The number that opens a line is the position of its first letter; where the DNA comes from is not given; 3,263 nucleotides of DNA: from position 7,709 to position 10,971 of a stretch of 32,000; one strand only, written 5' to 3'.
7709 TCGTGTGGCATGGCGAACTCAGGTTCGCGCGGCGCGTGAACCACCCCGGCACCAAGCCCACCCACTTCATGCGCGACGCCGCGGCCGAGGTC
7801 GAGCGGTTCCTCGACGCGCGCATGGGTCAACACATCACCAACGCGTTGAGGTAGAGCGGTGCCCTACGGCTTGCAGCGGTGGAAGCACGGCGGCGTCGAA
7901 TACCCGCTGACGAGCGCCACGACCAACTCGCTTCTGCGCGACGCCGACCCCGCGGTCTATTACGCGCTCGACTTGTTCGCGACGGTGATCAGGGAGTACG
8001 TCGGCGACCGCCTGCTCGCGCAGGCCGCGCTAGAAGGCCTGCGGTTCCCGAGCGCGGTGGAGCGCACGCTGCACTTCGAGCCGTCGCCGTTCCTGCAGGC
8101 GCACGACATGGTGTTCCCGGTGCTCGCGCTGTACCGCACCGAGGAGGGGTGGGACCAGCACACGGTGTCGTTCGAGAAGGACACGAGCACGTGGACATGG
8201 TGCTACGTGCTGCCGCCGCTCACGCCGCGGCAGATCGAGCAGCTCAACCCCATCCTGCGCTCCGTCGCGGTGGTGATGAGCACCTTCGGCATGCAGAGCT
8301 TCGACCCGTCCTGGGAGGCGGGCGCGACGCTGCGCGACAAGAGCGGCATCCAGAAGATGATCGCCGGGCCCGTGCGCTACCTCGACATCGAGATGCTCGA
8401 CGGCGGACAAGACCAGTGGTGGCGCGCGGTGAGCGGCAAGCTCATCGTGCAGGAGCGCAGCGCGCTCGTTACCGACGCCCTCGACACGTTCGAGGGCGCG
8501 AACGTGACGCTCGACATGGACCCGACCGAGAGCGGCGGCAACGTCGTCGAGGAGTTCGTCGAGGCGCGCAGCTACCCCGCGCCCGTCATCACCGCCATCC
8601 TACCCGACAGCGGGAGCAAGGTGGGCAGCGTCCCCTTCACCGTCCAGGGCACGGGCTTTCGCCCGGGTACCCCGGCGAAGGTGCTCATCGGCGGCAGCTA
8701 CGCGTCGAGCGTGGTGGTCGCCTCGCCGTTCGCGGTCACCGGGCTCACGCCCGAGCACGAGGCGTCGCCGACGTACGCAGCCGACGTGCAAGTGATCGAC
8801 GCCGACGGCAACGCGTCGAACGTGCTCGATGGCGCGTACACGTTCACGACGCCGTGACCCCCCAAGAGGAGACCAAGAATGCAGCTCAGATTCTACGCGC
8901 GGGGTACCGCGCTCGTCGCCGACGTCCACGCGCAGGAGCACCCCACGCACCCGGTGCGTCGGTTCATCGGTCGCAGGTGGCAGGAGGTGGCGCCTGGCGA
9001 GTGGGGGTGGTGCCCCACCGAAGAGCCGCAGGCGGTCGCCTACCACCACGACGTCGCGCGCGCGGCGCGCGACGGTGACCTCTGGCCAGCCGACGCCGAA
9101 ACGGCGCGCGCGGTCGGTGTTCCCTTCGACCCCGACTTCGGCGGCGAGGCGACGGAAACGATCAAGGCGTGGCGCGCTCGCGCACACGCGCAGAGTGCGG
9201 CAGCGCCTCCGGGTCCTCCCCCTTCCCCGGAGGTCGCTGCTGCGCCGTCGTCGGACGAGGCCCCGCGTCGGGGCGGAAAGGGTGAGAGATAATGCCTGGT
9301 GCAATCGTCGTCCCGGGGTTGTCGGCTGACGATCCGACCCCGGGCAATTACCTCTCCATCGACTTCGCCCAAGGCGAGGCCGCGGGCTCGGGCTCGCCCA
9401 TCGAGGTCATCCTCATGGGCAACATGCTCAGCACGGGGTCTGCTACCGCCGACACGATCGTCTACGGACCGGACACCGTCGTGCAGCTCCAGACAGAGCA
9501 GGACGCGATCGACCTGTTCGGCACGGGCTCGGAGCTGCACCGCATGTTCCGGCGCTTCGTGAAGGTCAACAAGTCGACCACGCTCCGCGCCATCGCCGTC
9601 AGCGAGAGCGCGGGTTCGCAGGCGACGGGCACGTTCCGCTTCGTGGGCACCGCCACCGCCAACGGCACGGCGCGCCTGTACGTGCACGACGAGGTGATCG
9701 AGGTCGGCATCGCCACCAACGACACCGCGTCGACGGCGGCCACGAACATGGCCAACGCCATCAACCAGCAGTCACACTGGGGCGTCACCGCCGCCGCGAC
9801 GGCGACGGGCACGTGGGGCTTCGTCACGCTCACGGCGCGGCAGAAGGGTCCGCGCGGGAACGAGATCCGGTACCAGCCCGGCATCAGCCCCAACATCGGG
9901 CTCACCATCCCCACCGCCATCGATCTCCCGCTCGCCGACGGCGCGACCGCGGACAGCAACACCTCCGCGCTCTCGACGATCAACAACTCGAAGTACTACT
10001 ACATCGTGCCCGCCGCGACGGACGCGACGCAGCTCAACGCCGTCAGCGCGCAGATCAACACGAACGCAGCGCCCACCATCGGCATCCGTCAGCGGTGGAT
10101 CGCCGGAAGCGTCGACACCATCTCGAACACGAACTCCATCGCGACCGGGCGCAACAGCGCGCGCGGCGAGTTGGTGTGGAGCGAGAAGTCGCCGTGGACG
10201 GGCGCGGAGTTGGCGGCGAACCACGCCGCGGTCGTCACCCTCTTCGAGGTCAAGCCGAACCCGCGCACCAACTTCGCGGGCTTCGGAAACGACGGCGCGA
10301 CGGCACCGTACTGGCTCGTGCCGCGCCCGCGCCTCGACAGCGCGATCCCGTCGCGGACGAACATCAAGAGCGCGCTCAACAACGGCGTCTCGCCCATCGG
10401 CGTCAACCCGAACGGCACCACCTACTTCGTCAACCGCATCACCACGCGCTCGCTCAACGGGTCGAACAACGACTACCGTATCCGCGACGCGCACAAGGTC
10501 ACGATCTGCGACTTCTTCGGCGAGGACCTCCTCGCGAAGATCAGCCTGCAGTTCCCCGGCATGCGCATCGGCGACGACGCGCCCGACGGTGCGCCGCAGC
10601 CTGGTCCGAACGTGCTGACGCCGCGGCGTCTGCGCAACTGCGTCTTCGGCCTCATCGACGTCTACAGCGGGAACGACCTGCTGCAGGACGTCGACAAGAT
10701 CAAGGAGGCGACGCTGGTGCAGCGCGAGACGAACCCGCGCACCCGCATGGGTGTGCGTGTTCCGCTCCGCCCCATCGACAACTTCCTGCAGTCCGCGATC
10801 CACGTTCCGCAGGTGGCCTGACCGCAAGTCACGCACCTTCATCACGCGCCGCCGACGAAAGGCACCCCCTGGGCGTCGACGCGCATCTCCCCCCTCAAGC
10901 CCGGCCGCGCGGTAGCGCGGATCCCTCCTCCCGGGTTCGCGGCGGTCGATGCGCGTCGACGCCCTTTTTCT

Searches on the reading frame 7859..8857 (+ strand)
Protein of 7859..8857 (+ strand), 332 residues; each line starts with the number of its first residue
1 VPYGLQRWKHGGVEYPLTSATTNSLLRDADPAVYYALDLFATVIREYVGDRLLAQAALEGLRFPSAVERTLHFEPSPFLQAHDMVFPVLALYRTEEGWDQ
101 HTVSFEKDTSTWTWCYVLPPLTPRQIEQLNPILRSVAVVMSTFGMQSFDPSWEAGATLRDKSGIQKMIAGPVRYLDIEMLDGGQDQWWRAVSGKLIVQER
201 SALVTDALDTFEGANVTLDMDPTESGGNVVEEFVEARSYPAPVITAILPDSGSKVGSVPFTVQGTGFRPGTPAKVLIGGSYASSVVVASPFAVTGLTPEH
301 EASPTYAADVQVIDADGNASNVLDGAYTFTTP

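Call 64: search_protein_families(library=pfam, proteins=[window:7859-8857:+], max_evalue=0.01)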
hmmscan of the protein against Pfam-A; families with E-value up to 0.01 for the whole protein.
window:7859-8857:+ (332 aa): 1 family
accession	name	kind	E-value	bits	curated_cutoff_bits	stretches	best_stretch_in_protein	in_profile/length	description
PF01833.30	TIG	-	3.9e-06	27.2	20.9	1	242-319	1-74/84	IPT/TIG domain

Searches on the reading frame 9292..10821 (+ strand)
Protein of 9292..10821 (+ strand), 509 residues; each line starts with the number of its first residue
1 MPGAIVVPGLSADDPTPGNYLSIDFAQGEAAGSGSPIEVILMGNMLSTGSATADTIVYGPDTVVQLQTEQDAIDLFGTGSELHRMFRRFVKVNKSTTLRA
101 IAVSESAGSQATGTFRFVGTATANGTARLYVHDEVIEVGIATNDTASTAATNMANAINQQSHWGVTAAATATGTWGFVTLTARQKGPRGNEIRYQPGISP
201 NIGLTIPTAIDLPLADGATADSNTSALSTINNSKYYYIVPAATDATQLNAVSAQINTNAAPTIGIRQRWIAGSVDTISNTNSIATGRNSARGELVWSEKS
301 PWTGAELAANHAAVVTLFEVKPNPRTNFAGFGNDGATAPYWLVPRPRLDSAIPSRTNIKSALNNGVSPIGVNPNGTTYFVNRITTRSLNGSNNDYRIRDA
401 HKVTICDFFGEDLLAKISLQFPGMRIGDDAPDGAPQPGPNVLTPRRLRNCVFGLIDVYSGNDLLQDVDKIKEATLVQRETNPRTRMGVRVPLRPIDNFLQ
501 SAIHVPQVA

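Call 64: search_protein_families(library=pfam, proteins=[window:9292-10821:+], max_evalue=0.01)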
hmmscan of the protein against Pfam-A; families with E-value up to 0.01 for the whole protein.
window:9292-10821:+ (509 aa): 1 family
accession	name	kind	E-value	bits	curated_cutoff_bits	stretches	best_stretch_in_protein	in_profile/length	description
PF17481.7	Phage_sheath_domII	-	3.8e-06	27.7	31.4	1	107-191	2-86/98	Phage tail sheath protein beta-sandwich domain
